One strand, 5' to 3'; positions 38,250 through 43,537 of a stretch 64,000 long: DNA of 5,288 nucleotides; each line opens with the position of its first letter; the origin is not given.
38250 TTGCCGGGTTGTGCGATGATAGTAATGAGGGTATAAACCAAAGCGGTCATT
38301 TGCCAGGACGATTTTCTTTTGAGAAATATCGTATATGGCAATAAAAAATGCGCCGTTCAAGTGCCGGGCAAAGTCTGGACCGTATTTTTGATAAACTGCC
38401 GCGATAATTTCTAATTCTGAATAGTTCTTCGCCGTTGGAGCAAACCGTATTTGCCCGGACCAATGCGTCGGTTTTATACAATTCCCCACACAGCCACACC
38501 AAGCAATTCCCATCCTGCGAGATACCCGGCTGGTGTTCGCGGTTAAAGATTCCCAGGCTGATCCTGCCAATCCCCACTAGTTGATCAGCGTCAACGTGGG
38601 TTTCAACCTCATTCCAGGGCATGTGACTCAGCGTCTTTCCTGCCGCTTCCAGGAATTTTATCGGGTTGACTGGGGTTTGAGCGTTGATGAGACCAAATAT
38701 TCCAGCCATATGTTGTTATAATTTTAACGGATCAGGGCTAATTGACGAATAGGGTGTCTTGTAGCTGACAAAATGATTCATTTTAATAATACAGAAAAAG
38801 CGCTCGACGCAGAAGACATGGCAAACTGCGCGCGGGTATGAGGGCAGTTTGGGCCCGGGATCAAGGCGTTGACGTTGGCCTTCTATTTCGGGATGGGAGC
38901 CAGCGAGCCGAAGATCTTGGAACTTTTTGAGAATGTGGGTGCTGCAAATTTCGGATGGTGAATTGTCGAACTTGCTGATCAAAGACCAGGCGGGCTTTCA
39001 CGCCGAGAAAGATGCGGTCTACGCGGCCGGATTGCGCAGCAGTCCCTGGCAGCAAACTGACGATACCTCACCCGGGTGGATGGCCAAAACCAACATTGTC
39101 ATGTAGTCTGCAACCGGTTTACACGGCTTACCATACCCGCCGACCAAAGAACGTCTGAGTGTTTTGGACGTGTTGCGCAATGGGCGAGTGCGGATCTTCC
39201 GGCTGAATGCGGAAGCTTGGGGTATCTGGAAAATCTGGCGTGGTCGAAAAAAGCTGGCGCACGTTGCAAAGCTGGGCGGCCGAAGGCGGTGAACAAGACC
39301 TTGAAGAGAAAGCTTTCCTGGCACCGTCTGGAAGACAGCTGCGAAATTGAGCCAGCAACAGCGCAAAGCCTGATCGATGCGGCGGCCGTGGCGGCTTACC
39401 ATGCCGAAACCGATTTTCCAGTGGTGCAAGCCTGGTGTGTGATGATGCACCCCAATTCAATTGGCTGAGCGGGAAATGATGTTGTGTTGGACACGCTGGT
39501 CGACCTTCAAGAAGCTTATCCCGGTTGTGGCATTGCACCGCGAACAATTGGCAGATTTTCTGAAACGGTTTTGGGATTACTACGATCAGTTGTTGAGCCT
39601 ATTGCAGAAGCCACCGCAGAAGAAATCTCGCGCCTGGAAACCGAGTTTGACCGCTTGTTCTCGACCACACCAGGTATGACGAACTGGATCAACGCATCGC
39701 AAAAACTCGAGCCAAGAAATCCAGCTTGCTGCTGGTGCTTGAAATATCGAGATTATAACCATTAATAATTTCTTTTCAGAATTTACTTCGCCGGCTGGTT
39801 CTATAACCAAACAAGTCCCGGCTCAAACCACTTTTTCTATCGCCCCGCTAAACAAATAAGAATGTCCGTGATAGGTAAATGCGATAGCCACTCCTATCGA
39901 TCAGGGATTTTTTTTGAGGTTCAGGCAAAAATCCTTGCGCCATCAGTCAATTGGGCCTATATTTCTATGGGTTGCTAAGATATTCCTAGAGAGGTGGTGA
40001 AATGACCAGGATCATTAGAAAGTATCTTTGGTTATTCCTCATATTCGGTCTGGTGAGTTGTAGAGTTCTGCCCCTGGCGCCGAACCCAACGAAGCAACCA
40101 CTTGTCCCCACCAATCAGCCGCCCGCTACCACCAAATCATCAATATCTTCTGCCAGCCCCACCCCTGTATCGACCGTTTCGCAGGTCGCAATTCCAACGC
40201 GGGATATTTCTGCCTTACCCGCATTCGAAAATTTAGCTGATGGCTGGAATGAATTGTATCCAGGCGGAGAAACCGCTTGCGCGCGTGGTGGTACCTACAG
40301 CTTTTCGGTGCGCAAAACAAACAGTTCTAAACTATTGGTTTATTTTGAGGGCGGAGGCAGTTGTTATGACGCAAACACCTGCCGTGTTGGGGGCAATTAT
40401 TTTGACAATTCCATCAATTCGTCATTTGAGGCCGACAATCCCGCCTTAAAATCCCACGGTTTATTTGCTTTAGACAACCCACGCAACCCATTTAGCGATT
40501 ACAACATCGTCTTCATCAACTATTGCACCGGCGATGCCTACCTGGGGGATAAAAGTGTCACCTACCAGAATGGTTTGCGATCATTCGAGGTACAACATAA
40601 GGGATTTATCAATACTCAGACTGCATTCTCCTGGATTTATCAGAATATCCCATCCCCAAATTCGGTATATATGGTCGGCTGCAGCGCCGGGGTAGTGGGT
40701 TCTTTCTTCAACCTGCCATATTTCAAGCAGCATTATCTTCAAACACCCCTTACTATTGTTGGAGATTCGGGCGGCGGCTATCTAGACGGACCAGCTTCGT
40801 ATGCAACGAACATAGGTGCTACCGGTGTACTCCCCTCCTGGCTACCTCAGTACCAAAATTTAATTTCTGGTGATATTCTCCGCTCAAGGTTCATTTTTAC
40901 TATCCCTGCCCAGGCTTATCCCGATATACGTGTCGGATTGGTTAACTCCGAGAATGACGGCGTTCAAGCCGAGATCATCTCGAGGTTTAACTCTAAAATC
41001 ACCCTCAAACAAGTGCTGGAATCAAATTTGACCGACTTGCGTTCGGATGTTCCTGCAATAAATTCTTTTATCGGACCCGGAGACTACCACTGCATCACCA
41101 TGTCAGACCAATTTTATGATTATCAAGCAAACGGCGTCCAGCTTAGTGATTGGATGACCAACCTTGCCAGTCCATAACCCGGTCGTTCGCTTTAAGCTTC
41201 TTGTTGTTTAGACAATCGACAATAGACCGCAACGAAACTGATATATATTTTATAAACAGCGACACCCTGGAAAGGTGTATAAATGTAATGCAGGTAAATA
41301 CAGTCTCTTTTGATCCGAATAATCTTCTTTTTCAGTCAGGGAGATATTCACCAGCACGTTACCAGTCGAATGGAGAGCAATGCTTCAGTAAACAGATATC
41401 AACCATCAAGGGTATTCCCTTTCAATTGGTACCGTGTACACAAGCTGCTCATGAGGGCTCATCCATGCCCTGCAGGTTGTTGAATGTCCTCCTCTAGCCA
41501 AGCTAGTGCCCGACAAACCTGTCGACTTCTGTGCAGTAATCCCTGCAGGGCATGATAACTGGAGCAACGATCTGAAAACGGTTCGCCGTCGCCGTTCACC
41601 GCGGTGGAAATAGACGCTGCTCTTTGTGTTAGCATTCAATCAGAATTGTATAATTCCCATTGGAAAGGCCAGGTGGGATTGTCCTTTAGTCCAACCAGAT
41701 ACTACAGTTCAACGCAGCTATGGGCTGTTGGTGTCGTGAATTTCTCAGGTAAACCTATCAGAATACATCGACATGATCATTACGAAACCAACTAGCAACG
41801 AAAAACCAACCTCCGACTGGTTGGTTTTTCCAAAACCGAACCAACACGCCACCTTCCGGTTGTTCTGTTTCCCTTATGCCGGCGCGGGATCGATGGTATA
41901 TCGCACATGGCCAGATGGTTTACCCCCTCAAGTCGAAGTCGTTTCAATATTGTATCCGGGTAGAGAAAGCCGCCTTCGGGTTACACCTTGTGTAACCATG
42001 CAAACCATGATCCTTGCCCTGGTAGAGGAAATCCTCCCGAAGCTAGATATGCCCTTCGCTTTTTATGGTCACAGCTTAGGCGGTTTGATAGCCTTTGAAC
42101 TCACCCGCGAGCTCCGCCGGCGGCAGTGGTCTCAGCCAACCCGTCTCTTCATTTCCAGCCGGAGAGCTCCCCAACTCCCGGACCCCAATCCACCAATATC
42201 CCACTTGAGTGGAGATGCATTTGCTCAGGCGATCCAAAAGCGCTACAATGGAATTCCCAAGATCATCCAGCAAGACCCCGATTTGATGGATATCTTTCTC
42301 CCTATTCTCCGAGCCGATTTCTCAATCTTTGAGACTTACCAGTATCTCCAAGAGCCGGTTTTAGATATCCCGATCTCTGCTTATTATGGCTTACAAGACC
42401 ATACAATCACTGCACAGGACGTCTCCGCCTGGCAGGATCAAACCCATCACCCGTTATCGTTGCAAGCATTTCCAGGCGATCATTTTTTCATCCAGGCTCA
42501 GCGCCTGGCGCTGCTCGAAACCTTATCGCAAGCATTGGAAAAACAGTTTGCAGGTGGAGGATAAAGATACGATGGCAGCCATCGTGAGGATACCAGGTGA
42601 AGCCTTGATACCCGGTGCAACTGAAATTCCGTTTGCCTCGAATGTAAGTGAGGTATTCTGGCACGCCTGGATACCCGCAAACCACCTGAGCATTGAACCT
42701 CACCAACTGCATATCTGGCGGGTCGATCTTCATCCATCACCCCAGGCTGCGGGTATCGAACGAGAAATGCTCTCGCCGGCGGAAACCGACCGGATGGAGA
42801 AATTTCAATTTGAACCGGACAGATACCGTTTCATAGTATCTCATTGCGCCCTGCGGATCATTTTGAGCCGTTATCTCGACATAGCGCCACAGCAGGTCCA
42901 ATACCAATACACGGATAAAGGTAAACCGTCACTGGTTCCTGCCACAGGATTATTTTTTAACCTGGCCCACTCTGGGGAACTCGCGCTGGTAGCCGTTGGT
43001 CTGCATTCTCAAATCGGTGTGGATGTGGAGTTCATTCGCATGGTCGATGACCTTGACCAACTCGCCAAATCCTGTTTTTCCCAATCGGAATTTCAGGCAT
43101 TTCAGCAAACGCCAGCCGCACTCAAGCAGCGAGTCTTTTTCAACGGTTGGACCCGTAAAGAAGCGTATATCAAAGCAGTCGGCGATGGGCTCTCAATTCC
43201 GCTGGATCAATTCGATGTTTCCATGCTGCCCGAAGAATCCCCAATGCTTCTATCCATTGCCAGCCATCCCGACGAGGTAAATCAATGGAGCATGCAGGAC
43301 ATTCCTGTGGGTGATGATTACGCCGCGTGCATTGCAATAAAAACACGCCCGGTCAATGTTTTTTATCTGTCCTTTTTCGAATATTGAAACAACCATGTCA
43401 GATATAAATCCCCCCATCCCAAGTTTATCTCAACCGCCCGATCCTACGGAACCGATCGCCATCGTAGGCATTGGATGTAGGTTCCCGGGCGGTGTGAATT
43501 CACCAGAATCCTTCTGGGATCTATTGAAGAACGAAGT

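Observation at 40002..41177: Notum/pectin-acetylesterase-family lipoprotein sits immediately upstream of the TEII-PPTase-PKS block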

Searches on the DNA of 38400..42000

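Call 29: search_rna_families(source=window, start=38400, end=42000, threshold=evalue, max_evalue=1)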
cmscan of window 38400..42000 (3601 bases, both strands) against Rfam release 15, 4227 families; matches with E-value up to 1: 0.
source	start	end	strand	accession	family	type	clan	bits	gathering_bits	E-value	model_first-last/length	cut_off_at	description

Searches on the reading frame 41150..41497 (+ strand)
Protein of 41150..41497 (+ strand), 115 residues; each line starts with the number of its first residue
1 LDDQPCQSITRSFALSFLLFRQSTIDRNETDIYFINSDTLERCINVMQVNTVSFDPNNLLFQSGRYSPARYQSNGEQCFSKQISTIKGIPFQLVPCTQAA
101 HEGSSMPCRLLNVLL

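Call 31: search_protein_families(library=pfam, proteins=[window:41150-41497:+], max_evalue=0.01)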
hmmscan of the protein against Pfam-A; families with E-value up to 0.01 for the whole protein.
window:41150-41497:+ (115 aa): 0 families

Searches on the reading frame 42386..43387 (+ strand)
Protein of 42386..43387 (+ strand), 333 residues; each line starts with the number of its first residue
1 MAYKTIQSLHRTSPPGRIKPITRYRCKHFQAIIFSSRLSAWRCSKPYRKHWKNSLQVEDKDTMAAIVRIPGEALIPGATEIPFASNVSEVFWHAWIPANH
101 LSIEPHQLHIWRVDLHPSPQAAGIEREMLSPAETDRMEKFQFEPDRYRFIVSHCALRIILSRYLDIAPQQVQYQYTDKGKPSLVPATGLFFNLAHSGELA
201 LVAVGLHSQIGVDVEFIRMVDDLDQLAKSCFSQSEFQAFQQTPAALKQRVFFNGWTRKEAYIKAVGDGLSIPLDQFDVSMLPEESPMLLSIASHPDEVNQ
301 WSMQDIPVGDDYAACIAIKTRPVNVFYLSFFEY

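Call 6: search_protein_families(library=pfam, proteins=[window:42386-43387:+], max_evalue=0.01)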
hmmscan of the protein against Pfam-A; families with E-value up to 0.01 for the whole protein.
window:42386-43387:+ (333 aa): 2 families
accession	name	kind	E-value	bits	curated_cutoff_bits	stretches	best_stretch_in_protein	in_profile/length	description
PF01648.25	ACPS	-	1.8e-18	67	25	1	209-317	1-111/111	4'-phosphopantetheinyl transferase superfamily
PF22624.1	AASDHPPT_N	-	1.4e-10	41.7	27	1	117-203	5-96/100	4'-phosphopantetheinyl transferase, N-terminal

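Call 7: search_protein_families(library=ncbifam, proteins=[window:42386-43387:+], max_evalue=0.01)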
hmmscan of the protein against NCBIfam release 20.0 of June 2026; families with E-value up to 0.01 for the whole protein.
window:42386-43387:+ (333 aa): 6 families
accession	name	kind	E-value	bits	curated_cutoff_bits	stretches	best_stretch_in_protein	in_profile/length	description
NF042922.1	4PPT_HetI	equivalog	5.6e-58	196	370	1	93-323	3-229/235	4'-phosphopantetheinyl transferase HetI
NF047349.1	4PPT_AusB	equivalog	3.5e-19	69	225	1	136-279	28-162/205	aureusimine biosynthesis 4'-phosphopantetheinyl transferase AusB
NF007676.0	PRK10351.1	equivalog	6e-19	68.4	174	1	153-267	34-145/195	4'-phosphopantetheinyl transferase AcpT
TIGR00556.1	pantethn_trn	domain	7.4e-09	35.8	45.35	1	209-279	4-81/128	phosphopantetheine--protein transferase domain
NF011253.0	PRK14659.1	equivalog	0.00058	20.5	156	1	209-282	4-83/123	holo-[acyl-carrier-protein] synthase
NF007604.0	PRK10251.1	equivalog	0.0098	15.5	169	0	186-264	84-160/209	enterobactin synthase subunit EntD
